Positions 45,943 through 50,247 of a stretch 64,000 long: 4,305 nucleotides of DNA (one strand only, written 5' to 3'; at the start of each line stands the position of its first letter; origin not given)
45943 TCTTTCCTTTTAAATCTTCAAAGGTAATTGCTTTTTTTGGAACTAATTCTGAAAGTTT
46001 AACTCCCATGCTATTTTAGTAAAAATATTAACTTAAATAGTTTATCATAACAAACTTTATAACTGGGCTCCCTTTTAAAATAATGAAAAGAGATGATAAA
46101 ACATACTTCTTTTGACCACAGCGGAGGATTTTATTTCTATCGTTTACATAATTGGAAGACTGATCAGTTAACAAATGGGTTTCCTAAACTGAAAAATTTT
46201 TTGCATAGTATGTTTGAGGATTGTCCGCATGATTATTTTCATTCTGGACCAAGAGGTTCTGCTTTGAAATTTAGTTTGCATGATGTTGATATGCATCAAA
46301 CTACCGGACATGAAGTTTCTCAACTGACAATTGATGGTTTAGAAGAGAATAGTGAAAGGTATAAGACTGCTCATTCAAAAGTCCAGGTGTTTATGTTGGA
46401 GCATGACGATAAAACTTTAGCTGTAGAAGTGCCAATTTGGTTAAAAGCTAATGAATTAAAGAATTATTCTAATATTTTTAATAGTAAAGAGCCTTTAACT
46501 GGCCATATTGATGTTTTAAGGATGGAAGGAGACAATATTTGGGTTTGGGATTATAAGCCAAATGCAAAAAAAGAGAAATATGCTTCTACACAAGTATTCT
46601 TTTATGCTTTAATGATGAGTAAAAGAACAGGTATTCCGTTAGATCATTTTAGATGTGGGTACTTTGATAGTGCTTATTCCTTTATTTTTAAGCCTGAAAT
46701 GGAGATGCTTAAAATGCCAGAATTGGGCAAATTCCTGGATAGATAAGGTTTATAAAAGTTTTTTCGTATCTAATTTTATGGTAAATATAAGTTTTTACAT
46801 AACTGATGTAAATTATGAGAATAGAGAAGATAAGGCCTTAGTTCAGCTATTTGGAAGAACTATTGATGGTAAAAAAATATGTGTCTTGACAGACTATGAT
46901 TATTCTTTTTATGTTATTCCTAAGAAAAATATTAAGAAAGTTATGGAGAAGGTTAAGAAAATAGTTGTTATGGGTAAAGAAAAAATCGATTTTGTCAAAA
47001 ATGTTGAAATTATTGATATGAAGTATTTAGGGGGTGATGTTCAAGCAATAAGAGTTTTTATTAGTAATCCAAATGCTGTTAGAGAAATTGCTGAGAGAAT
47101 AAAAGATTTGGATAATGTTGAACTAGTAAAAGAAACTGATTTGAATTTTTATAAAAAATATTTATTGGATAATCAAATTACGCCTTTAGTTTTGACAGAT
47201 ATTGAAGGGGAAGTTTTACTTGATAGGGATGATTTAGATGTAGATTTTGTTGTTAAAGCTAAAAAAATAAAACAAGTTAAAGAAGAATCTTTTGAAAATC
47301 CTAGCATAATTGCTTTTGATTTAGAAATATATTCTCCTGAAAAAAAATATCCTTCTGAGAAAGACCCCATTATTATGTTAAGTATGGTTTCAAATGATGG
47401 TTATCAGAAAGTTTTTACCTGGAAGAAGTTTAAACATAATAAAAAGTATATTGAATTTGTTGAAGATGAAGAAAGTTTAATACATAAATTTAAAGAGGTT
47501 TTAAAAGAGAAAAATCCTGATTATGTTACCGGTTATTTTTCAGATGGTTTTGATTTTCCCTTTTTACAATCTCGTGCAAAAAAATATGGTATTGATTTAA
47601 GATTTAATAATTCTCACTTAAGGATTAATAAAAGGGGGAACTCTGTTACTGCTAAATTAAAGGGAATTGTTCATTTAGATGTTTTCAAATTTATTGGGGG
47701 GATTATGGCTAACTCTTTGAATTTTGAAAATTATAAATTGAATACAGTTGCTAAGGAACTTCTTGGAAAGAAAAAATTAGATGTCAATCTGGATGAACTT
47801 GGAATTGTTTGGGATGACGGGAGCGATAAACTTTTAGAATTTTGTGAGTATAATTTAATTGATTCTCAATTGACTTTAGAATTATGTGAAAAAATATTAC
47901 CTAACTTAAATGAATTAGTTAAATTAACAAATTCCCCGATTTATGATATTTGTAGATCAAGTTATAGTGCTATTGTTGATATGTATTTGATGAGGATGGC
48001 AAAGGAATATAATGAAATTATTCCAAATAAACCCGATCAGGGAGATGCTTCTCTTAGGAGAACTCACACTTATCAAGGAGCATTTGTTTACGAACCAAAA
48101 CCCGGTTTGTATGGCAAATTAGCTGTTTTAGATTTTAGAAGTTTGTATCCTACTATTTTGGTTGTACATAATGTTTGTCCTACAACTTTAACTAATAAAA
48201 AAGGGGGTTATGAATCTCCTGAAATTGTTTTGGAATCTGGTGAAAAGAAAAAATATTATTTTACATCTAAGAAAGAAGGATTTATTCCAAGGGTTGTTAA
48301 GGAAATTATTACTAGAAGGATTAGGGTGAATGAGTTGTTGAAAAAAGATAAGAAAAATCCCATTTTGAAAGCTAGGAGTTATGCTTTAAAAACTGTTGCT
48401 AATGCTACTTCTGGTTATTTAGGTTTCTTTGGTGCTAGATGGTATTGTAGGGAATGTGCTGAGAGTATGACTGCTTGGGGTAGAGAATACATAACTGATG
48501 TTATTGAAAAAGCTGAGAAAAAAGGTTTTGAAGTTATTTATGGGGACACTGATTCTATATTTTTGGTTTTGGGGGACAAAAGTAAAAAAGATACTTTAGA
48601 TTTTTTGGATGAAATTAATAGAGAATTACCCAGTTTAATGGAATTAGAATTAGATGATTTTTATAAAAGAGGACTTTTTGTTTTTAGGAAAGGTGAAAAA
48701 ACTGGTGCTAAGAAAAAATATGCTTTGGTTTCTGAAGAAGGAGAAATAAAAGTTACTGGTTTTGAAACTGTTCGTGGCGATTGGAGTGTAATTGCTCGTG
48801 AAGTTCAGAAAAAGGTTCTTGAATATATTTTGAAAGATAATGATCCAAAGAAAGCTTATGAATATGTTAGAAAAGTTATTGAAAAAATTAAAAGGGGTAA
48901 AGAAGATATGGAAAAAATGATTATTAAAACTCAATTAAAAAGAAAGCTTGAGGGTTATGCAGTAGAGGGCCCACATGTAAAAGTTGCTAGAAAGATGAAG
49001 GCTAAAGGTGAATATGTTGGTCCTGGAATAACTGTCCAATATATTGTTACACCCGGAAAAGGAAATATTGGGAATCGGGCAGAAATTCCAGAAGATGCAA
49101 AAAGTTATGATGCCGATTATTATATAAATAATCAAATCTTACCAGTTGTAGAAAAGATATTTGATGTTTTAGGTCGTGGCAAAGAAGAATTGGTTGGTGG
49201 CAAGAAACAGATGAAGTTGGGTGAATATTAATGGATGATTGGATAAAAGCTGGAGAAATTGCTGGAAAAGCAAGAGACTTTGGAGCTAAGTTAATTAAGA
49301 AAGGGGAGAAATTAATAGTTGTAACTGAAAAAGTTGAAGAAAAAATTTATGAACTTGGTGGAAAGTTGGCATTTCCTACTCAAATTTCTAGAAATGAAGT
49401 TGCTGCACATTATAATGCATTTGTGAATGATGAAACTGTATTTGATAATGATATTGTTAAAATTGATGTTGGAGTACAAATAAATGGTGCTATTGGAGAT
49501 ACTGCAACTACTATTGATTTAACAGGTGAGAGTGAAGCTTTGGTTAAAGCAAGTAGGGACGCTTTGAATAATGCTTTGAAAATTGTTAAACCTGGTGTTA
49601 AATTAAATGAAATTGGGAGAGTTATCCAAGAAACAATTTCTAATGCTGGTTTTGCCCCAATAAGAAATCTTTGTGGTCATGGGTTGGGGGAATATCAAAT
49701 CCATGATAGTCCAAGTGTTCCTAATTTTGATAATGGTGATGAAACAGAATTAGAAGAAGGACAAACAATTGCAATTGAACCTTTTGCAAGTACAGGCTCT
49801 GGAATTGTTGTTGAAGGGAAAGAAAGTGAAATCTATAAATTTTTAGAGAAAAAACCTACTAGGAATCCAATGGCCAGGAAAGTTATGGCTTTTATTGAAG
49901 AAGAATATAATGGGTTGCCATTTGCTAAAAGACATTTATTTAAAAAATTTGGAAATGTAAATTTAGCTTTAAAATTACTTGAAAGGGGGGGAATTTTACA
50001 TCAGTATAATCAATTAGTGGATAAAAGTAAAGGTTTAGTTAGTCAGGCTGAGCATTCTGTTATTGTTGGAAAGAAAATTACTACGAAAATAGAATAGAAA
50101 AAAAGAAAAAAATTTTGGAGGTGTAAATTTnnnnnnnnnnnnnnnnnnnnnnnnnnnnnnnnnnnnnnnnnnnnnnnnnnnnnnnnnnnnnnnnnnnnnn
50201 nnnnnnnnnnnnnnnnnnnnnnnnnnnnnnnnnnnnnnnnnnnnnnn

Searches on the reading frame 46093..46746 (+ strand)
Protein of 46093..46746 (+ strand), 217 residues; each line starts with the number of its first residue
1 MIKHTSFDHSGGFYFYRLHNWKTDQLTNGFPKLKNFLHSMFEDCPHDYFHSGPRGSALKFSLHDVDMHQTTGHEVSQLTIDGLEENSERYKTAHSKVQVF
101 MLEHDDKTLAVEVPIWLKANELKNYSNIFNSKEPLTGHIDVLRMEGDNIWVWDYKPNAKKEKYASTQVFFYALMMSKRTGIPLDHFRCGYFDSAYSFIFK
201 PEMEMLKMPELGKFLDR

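Call 3: search_protein_families(library=pfam, proteins=[window:46093-46746:+], max_evalue=0.01)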
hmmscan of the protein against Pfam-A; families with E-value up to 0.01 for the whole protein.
window:46093-46746:+ (217 aa): 2 families
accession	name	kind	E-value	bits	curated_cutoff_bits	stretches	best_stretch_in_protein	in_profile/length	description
PF12705.13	PDDEXK_1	-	5.4e-06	27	22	1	114-190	112-186/247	PD-(D/E)XK nuclease superfamily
PF01930.23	Cas_Cas4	-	0.001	19.6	22.7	1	136-181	53-97/160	Domain of unknown function DUF83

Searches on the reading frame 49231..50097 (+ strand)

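Call 54: search_protein_families(library=pfam, proteins=[window:49231-50097:+], max_evalue=0.0001)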
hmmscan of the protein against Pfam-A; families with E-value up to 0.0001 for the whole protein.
window:49231-50097:+ (288 aa): 1 family
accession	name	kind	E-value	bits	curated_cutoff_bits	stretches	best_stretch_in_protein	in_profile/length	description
PF00557.29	Peptidase_M24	-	1.3e-35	123.5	23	1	6-197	5-195/208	Metallopeptidase family M24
